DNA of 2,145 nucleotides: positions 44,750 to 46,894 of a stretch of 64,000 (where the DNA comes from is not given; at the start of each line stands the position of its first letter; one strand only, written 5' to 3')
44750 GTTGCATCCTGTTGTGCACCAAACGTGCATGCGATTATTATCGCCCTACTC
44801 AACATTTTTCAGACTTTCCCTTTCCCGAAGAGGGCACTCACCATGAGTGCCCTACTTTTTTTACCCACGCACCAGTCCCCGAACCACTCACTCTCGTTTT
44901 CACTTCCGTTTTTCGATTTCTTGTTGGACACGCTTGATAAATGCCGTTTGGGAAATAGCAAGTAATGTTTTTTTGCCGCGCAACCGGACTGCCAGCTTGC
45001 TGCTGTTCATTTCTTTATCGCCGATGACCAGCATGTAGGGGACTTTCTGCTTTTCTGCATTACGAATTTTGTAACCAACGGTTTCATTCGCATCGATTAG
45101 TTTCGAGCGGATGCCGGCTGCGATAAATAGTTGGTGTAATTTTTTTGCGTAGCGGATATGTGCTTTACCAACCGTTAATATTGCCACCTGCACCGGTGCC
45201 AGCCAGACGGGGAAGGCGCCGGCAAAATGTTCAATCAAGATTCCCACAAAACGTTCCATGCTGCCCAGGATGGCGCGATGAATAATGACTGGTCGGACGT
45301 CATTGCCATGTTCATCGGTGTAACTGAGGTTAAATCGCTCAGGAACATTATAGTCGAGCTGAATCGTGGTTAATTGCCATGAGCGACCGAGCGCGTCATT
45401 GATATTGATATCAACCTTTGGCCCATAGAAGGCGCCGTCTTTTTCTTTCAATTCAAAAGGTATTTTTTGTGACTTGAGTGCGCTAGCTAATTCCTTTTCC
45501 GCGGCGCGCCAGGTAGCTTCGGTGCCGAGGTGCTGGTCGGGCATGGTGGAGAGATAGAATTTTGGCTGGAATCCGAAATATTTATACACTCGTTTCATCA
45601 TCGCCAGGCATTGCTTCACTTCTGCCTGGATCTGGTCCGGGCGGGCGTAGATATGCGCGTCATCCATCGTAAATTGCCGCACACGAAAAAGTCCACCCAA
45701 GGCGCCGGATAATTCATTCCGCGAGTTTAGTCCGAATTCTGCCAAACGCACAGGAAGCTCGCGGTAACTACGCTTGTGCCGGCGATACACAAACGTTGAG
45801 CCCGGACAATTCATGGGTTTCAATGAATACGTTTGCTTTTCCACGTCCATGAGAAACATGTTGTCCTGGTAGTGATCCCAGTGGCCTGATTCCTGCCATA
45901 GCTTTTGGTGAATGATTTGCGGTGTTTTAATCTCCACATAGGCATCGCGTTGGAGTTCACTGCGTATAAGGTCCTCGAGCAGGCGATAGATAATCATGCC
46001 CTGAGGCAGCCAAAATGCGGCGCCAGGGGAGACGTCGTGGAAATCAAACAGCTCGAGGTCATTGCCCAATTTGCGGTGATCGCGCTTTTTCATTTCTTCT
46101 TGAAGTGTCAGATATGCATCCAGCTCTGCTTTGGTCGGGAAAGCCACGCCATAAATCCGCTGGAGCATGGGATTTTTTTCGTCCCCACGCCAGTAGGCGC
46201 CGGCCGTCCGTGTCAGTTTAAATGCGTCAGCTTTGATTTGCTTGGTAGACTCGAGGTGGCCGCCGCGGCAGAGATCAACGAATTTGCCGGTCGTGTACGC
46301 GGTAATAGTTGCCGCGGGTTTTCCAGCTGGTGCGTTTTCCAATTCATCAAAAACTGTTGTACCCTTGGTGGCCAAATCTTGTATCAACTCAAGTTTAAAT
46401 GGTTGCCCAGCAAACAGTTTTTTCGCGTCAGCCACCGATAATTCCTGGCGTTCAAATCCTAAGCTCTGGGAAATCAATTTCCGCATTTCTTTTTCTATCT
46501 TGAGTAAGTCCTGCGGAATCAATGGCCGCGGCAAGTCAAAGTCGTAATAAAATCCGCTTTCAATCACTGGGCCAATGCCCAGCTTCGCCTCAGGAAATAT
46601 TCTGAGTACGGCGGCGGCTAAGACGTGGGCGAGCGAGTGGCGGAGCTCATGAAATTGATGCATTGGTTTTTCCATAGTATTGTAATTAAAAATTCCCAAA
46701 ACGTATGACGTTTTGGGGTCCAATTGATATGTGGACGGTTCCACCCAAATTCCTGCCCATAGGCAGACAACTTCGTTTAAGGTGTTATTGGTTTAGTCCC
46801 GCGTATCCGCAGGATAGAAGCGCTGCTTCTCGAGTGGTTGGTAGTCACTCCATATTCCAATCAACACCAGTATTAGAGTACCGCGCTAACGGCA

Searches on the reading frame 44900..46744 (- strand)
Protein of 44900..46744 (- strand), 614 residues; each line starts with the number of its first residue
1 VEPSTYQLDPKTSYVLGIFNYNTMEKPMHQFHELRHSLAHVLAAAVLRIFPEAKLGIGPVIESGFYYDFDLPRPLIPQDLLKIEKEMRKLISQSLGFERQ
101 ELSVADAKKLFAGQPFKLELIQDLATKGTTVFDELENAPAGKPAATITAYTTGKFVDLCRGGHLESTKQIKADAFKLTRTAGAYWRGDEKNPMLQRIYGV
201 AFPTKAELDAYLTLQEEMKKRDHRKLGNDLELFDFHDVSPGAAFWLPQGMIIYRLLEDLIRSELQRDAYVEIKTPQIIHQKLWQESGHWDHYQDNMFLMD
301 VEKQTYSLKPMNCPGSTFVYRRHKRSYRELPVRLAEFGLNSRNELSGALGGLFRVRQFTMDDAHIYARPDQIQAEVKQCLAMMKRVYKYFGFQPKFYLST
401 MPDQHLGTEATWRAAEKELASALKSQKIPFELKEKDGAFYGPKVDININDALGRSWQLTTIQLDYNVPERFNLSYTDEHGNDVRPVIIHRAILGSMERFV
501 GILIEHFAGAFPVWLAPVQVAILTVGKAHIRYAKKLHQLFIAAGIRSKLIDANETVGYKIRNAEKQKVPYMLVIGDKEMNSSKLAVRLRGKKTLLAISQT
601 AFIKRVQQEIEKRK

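Call 58: search_protein_families(library=pfam, proteins=[window:44900-46744:-], max_evalue=0.00001)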
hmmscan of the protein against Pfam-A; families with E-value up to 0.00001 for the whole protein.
window:44900-46744:- (614 aa): 3 families
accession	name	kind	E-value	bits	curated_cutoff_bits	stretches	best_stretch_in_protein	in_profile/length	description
PF00587.30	tRNA-synt_2b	-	7.4e-40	137.3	29.3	1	302-507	7-179/179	tRNA synthetase class II core domain (G, H, P, S and T)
PF03129.25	HGTP_anticodon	-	6.5e-20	71.5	21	1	519-608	1-93/94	Anticodon binding domain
PF07973.19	tRNA_SAD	-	2.5e-12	47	24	1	148-198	2-44/44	Threonyl and Alanyl tRNA synthetase second additional domain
